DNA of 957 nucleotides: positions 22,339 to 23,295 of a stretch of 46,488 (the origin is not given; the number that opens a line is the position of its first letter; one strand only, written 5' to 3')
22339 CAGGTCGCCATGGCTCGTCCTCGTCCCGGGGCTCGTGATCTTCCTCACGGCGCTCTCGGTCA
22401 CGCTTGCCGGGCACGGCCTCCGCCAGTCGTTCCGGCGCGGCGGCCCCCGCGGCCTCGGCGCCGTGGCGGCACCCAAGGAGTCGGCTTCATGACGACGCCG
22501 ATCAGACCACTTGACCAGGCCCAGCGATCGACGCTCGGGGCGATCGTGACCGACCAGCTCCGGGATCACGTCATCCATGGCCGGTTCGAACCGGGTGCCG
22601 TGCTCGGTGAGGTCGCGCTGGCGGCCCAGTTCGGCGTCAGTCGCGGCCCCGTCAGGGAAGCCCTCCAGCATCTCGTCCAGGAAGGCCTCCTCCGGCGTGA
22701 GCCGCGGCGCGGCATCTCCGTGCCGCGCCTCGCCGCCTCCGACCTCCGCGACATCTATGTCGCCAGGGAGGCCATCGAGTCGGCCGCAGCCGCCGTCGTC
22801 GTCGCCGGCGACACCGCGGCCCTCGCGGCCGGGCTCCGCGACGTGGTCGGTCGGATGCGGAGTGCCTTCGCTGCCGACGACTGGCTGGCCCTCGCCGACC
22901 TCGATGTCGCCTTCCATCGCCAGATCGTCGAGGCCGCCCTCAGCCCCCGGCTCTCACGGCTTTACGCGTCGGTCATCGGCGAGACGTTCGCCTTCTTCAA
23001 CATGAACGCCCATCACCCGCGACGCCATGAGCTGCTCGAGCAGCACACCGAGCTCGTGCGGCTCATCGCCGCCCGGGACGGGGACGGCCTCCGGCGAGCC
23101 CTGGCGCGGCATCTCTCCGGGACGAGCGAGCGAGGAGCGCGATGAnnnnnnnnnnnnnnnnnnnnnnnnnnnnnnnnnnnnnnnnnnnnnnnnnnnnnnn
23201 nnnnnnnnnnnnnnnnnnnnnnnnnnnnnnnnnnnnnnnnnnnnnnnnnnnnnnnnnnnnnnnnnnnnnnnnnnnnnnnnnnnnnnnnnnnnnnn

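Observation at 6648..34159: One 10-12-bp element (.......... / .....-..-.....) marks about nine sites, nearly all at promoters, across 28 kb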

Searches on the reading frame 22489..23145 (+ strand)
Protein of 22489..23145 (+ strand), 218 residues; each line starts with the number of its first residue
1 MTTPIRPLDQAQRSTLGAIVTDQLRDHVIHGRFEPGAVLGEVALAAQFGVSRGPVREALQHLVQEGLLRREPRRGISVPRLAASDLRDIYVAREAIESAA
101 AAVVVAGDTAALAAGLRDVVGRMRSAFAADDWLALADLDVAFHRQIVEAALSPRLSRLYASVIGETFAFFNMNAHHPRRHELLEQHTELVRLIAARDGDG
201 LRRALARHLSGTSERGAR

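Call 13: search_protein_families(library=pfam, proteins=[window:22489-23145:+])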
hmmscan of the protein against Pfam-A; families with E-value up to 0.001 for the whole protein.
window:22489-23145:+ (218 aa): 2 families
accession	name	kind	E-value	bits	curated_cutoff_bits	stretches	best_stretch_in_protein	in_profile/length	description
PF07729.17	FCD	-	2.3e-23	83.4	24.3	1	88-210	1-124/125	FCD domain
PF00392.27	GntR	-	2e-19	69.5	27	1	20-78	5-64/64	Bacterial regulatory proteins, gntR family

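Call 16: find_related_loci(query=window:22489-23145:+, collection=genome_contigs, flank=10000)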
Query window:22489-23145:+ (218 aa) in genome_contigs; peptide patterns used: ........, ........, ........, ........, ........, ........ (x = any residue, [..] = any of these).
504 stretches matched a pattern; 16 encode a relative of the query (tblastn E <= 1e-3); 16 distinct loci.
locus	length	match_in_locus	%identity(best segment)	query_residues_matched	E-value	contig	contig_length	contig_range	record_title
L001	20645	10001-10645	69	1-215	4e-86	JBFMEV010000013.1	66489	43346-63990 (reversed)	MAG: Chloroflexota bacterium isolate MAG254 MAG254_13, whole genome shotgun sequence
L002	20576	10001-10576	65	1-192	1e-76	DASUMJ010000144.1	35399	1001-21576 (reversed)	MAG TPA_asm: Candidatus Limnocylindrales bacterium isolate SMAG_U1568 k141_981100, whole genome shotgun sequence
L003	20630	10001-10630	45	13-216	1e-47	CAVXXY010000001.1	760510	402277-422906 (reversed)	MAG: uncultured Actinomycetota bacterium isolate MFD04212.bin.1.25 genome assembly, contig: contig_10189, whole genome s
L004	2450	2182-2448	88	1-89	6e-47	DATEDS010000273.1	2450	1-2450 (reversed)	MAG TPA_asm: Gemmatimonadota bacterium isolate SMAG_U8713 k141_1928881, whole genome shotgun sequence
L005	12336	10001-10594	46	13-209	2e-49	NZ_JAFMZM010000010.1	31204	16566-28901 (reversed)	Nocardioides astragali strain CGMCC 4.7327 NODE_10_length_31204_cov_18.383673, whole genome shotgun sequence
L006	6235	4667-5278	43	8-209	4e-42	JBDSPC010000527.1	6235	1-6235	MAG: Nocardioides sp. isolate cluster1_bin.454 k127_4653244, whole genome shotgun sequence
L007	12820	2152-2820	32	1-218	3e-24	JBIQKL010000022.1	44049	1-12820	MAG: Hyphomicrobiales bacterium isolate mag.15f NODE_1150_length_44049, whole genome shotgun sequence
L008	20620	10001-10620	51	2-209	5e-29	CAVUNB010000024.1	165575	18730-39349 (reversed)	MAG: uncultured Actinomycetota bacterium isolate MFD04212.bin.2.160 genome assembly, contig: contig_42460, whole genome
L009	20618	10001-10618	30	8-209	4e-18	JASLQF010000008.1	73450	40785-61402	MAG: Rhodospirillales bacterium isolate Arabian11_MAG_77 c_000000250409, whole genome shotgun sequence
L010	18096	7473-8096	31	6-213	6e-20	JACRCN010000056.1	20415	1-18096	MAG: Deltaproteobacteria bacterium isolate NC_groundwater_1647_Pr3_B-0.1um_60_22 SR-2_scaffold_141_1375890, whole genome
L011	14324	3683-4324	31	5-214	6e-18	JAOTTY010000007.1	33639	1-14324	MAG: Gammaproteobacteria bacterium isolate 13_July_SF_Bin35 13_July_SF_Bin35_scaffold_343_c1, whole genome shotgun seque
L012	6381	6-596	31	22-214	1e-16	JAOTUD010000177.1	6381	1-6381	MAG: Gammaproteobacteria bacterium isolate 13_July_SF_Bin40 13_July_SF_Bin40_scaffold_5876_c1, whole genome shotgun sequ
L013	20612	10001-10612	27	8-209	2e-13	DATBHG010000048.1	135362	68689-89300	MAG TPA_asm: Xanthobacteraceae bacterium isolate SMAG_U3858 k141_422839, whole genome shotgun sequence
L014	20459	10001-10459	29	24-173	8e-12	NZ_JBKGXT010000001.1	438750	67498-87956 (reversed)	Pseudonocardia nantongensis strain KLBMP 1282 NODE_1_length_438750_cov_75.158909, whole genome shotgun sequence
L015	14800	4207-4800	27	11-209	1e-9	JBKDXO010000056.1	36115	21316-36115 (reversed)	MAG: Planctomycetota bacterium isolate samp_4376_VAMB_515 samp_4376_463339, whole genome shotgun sequence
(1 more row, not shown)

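Call 29: find_encoding_contigs(protein=window:22489-23145:+, flank=10000, max_places=6)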
Protein window:22489-23145:+ (218 aa): 8 contigs read that carry it; 6 places shown.
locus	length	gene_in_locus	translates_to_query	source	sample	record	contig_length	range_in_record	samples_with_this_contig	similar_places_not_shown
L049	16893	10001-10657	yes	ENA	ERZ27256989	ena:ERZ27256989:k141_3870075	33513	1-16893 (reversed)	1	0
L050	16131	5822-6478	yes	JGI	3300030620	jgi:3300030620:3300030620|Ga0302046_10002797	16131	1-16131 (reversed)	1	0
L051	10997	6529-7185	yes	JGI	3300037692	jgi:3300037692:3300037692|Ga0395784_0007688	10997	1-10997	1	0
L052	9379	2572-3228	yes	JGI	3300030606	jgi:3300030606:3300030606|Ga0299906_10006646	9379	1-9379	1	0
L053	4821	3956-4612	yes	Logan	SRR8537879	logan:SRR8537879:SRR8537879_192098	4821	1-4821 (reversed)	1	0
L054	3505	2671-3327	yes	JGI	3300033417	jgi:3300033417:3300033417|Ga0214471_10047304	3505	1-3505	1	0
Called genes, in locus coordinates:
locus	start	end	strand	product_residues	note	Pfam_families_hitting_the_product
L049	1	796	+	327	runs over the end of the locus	PF00389:2-Hacid_dh (weak), PF02826:2-Hacid_dh_C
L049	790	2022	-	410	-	PF02746:MR_MLE_N, PF13378:MR_MLE_C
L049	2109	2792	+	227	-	PF00702:Hydrolase, PF13419:HAD_2 (weak)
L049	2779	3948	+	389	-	PF01168:Ala_racemase_N, PF14031:D-ser_dehydrat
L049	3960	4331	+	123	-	PF01042:Ribonuc_L-PSP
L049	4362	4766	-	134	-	PF12680:SnoaL_2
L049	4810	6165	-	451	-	PF00890:FAD_binding_2, PF01266:DAO, PF03486:HI0933_like (faint), PF13450:NAD_binding_8 (faint)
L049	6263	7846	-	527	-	PF00496:SBP_bac_5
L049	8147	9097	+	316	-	PF19300:BPD_transp_1_N, PF00528:BPD_transp_1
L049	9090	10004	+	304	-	PF12911:OppC_N (weak), PF00528:BPD_transp_1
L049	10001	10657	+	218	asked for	PF00392:GntR, PF07729:FCD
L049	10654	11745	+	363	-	PF00005:ABC_tran, PF08352:oligo_HPY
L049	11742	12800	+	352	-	PF13401:AAA_22 (faint), PF00005:ABC_tran, PF08352:oligo_HPY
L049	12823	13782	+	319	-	PF00892:EamA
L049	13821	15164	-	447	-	PF01545:Cation_efflux, PF16916:ZT_dimer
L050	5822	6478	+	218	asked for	PF00392:GntR, PF07729:FCD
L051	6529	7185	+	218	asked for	PF00392:GntR, PF07729:FCD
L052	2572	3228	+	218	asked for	PF00392:GntR, PF07729:FCD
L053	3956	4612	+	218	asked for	PF00392:GntR, PF07729:FCD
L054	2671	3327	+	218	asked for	PF00392:GntR, PF07729:FCD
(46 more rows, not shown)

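Call 30: search_solved_structures(query=window:22489-23145:+, max_evalue=0.001)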
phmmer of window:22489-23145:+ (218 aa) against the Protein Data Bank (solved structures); distinct sequences matched with E-value up to 0.001: 20.
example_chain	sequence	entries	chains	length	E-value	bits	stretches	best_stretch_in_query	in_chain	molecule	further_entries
2hs5_A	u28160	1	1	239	2.4e-19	73.4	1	16-209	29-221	putative transcriptional regulator GntR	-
7u5q_A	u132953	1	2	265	9.8e-17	64.8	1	10-211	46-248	Transcriptional regulator, GntR family protein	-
7xp0_A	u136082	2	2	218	3.3e-16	63.1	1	15-212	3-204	Probable transcriptional regulator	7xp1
3c7j_A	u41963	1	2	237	2e-14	57.3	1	17-210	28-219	Transcriptional regulator, GntR family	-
6z74_A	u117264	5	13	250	1.5e-11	47.9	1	10-213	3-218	Transcriptional regulator, GntR family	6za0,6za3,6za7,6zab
4p9f_A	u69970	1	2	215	1.7e-10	44.5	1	20-207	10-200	HTH-type transcriptional regulator mcbR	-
3ihu_A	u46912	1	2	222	1.4e-09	41.5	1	30-210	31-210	Transcriptional regulator, GntR family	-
2ra5_A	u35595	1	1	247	7.1e-08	35.9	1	20-81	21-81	Putative transcriptional regulator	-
7c7e_A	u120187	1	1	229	2.9e-07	33.9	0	24-78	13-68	Putative DNA-binding transcriptional regulator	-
3fms_A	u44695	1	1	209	1.1e-06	32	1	22-212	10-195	Transcriptional regulator, GntR family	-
4u0y_A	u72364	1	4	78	3.4e-06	30.4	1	20-77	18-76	HTH-type transcriptional repressor YvoA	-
3sxy_A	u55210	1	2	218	5.9e-06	29.7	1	22-211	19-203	Transcriptional regulator, GntR family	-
2wv0_A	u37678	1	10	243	1.1e-05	28.8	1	20-79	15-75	HTH-TYPE TRANSCRIPTIONAL REPRESSOR YVOA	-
4u0v_A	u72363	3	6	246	1.1e-05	28.8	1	20-79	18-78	HTH-type transcriptional repressor YvoA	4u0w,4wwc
5kvr_A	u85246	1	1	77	2.1e-05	27.9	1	13-74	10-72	Pyruvate dehydrogenase complex repressor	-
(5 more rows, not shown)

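Call 31: find_homologous_proteins(query=window:22489-23145:+, max_evalue=1e-20)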
Query window:22489-23145:+ (218 aa): 121 proteins with E <= 1e-20 among 8000 candidates; the best 120 are listed.
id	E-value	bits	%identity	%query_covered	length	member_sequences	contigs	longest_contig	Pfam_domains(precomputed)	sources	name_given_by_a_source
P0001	7.0e-131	452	100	100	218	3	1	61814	PF07729.18,PF00392.28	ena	-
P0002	6.5e-99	348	78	99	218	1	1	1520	PF07729.18,PF00392.28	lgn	-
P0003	8.2e-97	341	79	96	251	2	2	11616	PF07729.18,PF00392.28,PF07848.19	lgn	-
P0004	1.5e-89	317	72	99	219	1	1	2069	PF07729.18,PF00392.28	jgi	jgi:DNA-binding GntR family transcriptional regulator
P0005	3.6e-89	316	73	98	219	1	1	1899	PF07729.18,PF00392.28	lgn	-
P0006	4.4e-89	316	73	99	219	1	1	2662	PF07729.18,PF00392.28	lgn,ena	-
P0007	2.7e-88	313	72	96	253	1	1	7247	PF07729.18,PF00392.28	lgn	-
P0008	8.6e-88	312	71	98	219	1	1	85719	PF07729.18,PF00392.28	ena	-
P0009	1.0e-87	311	70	97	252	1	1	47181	PF07729.18,PF00392.28,PF07848.19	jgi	jgi:DNA-binding GntR family transcriptional regulator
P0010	1.2e-87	311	70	100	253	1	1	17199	PF07729.18,PF00392.28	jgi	jgi:DNA-binding GntR family transcriptional regulator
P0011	1.2e-86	308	70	100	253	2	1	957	PF07729.18,PF00392.28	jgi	-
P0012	1.9e-86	307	70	98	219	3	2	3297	PF07729.18,PF00392.28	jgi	jgi:DNA-binding GntR family transcriptional regulator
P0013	4.9e-85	303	69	99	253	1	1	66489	PF07729.18,PF00392.28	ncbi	ncbi:MAG: GntR family transcriptional regulator [Chloroflexota bacterium]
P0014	1.0e-84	301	68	97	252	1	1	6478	PF07729.18,PF00392.28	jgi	jgi:DNA-binding GntR family transcriptional regulator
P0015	5.7e-82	293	69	96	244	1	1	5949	PF07729.18,PF00392.28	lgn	-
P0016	1.1e-81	292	67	100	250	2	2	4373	PF07729.18,PF00392.28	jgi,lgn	-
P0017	2.6e-81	290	66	97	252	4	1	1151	PF07729.18,PF00392.28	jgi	jgi:DNA-binding GntR family transcriptional regulator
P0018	2.8e-79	284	64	100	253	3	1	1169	PF07729.18,PF00392.28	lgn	-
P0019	2.3e-78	281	66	95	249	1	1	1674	PF07729.18,PF00392.28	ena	-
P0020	4.1e-78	280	66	93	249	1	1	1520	PF07729.18,PF00392.28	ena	-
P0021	4.2e-78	280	67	96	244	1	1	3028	PF07729.18,PF00392.28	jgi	jgi:DNA-binding GntR family transcriptional regulator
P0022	1.4e-75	272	63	100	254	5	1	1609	PF07729.18,PF00392.28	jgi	-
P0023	3.1e-75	271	62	100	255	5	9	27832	PF07729.18,PF00392.28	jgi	jgi:DNA-binding GntR family transcriptional regulator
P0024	4.0e-74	267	62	99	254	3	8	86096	PF07729.18,PF00392.28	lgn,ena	-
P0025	5.2e-74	267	66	88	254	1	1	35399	PF07729.18,PF00392.28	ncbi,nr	ncbi:MAG TPA: GntR family transcriptional regulator [Candidatus Limnocylindrales bacterium]|nr:GntR 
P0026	1.1e-65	239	59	93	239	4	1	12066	PF07729.18,PF00392.28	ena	-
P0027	1.5e-65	239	57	96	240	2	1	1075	PF07729.18,PF00392.28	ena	-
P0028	3.0e-65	238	61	89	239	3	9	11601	PF07729.18,PF00392.28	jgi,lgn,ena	jgi:DNA-binding GntR family transcriptional regulator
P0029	3.5e-65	238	56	100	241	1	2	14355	PF07729.18,PF00392.28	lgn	-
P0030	5.5e-65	237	57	100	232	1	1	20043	PF07729.18,PF00392.28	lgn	-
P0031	3.0e-63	231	56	96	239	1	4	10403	PF07729.18,PF00392.28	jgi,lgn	jgi:DNA-binding GntR family transcriptional regulator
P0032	2.1e-61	225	55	99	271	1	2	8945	PF07729.18,PF00392.28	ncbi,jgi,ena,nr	ncbi:MAG TPA: GntR family transcriptional regulator [Candidatus Limnocylindrales bacterium]|jgi:DNA-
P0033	2.2e-61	225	56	95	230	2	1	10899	PF07729.18,PF00392.28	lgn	-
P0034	9.7e-60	220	54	97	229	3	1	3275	PF07729.18,PF00392.28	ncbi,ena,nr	ncbi:MAG TPA: GntR family transcriptional regulator [Candidatus Limnocylindrales bacterium]|nr:GntR 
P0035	4.8e-57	211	52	95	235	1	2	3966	PF07729.18,PF00392.28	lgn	-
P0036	6.5e-56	207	51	94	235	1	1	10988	PF07729.18,PF00392.28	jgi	jgi:DNA-binding GntR family transcriptional regulator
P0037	2.1e-55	206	52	94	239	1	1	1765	PF07729.18,PF00392.28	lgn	-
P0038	1.3e-53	200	50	95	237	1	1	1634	PF07729.18,PF00392.28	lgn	-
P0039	1.4e-53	200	52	94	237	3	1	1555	PF07729.18,PF00392.28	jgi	jgi:DNA-binding GntR family transcriptional regulator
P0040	1.8e-52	196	53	93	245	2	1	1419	PF07729.18,PF00392.28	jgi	jgi:DNA-binding GntR family transcriptional regulator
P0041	2.1e-52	196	50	95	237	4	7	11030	PF07729.18,PF00392.28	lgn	-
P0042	3.1e-52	195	52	93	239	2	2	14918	PF07729.18,PF00392.28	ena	-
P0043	2.1e-51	193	50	96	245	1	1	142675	PF07729.18,PF00392.28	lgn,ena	-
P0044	4.6e-51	192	49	94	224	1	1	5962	PF13412.13,PF07729.18,PF00392.28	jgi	jgi:DNA-binding GntR family transcriptional regulator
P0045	1.9e-47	180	47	100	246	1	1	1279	PF07729.18,PF00392.28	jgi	jgi:DNA-binding GntR family transcriptional regulator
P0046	2.1e-46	176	51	91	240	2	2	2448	PF07729.18,PF00392.28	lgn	-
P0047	4.9e-45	172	46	99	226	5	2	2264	PF07729.18,PF00392.28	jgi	jgi:DNA-binding GntR family transcriptional regulator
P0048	2.8e-43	166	46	91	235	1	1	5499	PF07729.18,PF00392.28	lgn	-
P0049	3.3e-43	166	48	87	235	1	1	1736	PF07729.18,PF00392.28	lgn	-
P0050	4.1e-43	166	46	90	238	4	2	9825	PF07729.18,PF00392.28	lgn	-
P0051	7.3e-43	165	45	90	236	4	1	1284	PF07729.18,PF00392.28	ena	-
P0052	1.4e-42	164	45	90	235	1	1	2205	PF07729.18,PF00392.28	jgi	jgi:DNA-binding GntR family transcriptional regulator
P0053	1.8e-42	164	47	80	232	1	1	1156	PF07729.18,PF00392.28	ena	-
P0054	1.9e-42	164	48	89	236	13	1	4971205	PF07729.18,PF00392.28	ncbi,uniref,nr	ncbi:GntR family transcriptional regulator [Nocardioides eburneiflavus]|uniref:GntR family transcrip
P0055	2.9e-42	163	44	90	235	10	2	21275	PF07729.18,PF00392.28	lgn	-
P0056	3.2e-42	163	50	80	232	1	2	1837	PF07729.18,PF00392.28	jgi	jgi:DNA-binding GntR family transcriptional regulator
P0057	5.4e-42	162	45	90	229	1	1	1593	PF07729.18,PF00392.28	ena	-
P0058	6.0e-42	162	46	95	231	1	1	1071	PF07729.18,PF00392.28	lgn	-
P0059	1.2e-41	161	46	90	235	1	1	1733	PF07729.18,PF00392.28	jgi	jgi:DNA-binding GntR family transcriptional regulator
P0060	1.5e-41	161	43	90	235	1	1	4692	PF07729.18,PF00392.28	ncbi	-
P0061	1.9e-41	160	45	90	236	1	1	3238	PF13412.13,PF07729.18,PF00392.28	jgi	-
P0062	1.9e-41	160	48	80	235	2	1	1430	PF07729.18,PF00392.28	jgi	jgi:DNA-binding GntR family transcriptional regulator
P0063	2.6e-41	160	47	90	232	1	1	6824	PF07729.18,PF00392.28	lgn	-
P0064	2.7e-41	160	46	89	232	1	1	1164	PF07729.18,PF00392.28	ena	-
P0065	3.8e-41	159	44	90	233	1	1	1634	PF07729.18,PF00392.28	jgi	jgi:DNA-binding GntR family transcriptional regulator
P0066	4.0e-41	159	48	80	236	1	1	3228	PF07729.18,PF00392.28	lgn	-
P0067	4.3e-41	159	45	95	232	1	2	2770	PF07729.18,PF00392.28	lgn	-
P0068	5.4e-41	159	46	90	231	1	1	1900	PF07729.18,PF00392.28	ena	-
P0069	8.1e-41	158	44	95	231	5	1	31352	PF07729.18,PF00392.28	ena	-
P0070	2.0e-40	157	43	90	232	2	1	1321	PF07729.18,PF00392.28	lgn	-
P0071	2.5e-40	157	43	92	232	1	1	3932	PF07729.18,PF00392.28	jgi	-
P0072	3.0e-40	156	46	89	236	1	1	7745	PF07729.18,PF00392.28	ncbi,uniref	ncbi:MAG: GntR family transcriptional regulator [Nocardioides sp.]|uniref:GntR family transcriptiona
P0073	3.4e-40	156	45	94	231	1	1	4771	PF07729.18,PF00392.28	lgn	-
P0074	4.2e-40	156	42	90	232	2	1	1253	PF07729.18,PF00392.28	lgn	-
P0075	5.2e-40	156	46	90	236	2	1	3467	PF13412.13,PF07729.18,PF00392.28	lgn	-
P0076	5.3e-40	156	44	92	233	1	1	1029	PF07729.18,PF00392.28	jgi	jgi:DNA-binding GntR family transcriptional regulator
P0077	1.4e-39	154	42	90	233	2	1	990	PF07729.18,PF00392.28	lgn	-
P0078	3.0e-39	153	42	98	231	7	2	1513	PF07729.18,PF00392.28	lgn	-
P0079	3.6e-39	153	42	92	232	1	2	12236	PF07729.18,PF00392.28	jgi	jgi:DNA-binding GntR family transcriptional regulator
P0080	3.9e-39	153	44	88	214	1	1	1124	PF07729.18,PF00392.28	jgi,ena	jgi:DNA-binding GntR family transcriptional regulator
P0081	6.1e-39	152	43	86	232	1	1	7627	PF07729.18,PF00392.28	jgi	jgi:DNA-binding GntR family transcriptional regulator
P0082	7.2e-39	152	45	83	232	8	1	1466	PF07729.18,PF00392.28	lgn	-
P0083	1.4e-38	151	41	92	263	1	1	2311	PF07729.18,PF00392.28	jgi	jgi:DNA-binding GntR family transcriptional regulator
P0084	1.6e-38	151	41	92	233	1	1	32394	PF07729.18,PF00392.28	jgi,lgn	jgi:DNA-binding GntR family transcriptional regulator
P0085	2.1e-38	150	42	90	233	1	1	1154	PF07729.18,PF00392.28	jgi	jgi:DNA-binding GntR family transcriptional regulator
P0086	3.2e-38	150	42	88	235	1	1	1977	PF07729.18,PF00392.28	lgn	-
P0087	4.3e-38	149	42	88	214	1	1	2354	PF07729.18,PF00392.28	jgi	jgi:DNA-binding GntR family transcriptional regulator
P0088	4.9e-38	149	41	95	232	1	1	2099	PF07729.18,PF00392.28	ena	-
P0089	5.1e-38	149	42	90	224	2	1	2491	PF07729.18,PF00392.28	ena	-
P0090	5.7e-38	149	42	96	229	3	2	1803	PF07729.18,PF00392.28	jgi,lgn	jgi:DNA-binding GntR family transcriptional regulator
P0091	6.3e-38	149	46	88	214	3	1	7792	PF07729.18,PF00392.28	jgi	jgi:DNA-binding GntR family transcriptional regulator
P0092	7.9e-38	148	40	96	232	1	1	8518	PF07729.18,PF00392.28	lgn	-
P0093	1.5e-37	148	44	90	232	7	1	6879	PF07729.18,PF00392.28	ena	-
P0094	1.9e-37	147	47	81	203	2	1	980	PF07729.18,PF00392.28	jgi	jgi:DNA-binding GntR family transcriptional regulator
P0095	2.6e-37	147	42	86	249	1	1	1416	PF07729.18,PF00392.28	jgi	jgi:DNA-binding GntR family transcriptional regulator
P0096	7.3e-37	145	44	90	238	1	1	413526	PF07729.18,PF00392.28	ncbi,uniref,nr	ncbi:GntR family transcriptional regulator [Aureimonas endophytica]|uniref:GntR family transcription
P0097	2.6e-36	143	44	88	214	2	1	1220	PF07729.18,PF00392.28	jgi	-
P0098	1.7e-35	141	44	88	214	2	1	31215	PF07729.18,PF00392.28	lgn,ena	-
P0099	1.9e-35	141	48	91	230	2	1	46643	PF07729.18,PF00392.28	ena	-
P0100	3.1e-35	140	43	89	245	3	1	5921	PF07729.18,PF00392.28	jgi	jgi:DNA-binding GntR family transcriptional regulator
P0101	6.1e-34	136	48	69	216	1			PF07729.18,PF00392.28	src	-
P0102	1.5e-33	135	41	98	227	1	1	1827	PF07729.18,PF00392.28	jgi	jgi:DNA-binding GntR family transcriptional regulator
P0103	1.7e-33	134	42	94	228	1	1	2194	PF07729.18,PF00392.28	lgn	-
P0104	3.0e-33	133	41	95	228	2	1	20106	PF07729.18,PF00392.28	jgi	jgi:DNA-binding GntR family transcriptional regulator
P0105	4.5e-33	133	42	91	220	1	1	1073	PF07729.18,PF00392.28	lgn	-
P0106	7.0e-33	132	40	99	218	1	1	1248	PF07729.18,PF00392.28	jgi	jgi:DNA-binding GntR family transcriptional regulator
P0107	7.4e-33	132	47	89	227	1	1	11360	PF07729.18,PF00392.28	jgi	jgi:DNA-binding GntR family transcriptional regulator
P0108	7.6e-33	132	37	96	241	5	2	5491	PF07729.18,PF00392.28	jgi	jgi:DNA-binding GntR family transcriptional regulator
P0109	2.5e-32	131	42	91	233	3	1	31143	PF13412.13,PF07729.18,PF00392.28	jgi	jgi:DNA-binding GntR family transcriptional regulator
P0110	4.8e-32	130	41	90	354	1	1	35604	PF07729.18,PF00392.28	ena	-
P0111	1.2e-31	128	45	87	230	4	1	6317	PF07729.18,PF00392.28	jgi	jgi:DNA-binding GntR family transcriptional regulator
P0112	2.3e-31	127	39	95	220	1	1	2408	PF07729.18,PF00392.28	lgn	-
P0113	4.2e-31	127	42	85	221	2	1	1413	PF07729.18,PF00392.28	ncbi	-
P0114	1.1e-29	122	48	75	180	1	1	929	PF07729.18,PF00392.28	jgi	jgi:DNA-binding GntR family transcriptional regulator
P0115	1.4e-29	122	39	90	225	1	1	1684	PF07729.18,PF00392.28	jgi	jgi:DNA-binding GntR family transcriptional regulator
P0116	3.5e-28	117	38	87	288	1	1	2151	PF13412.13,PF07729.18,PF00392.28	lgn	-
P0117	7.1e-26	109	56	47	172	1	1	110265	PF00392.28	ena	-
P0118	1.4e-24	105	38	94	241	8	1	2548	PF07729.18,PF00392.28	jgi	jgi:DNA-binding GntR family transcriptional regulator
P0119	6.8e-22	96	37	98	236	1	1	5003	PF07729.18,PF00392.28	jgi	jgi:GntR family transcriptional regulator, gluconate operon transcriptional repressor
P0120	1.7e-21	95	38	76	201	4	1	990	PF07729.18,PF00392.28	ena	-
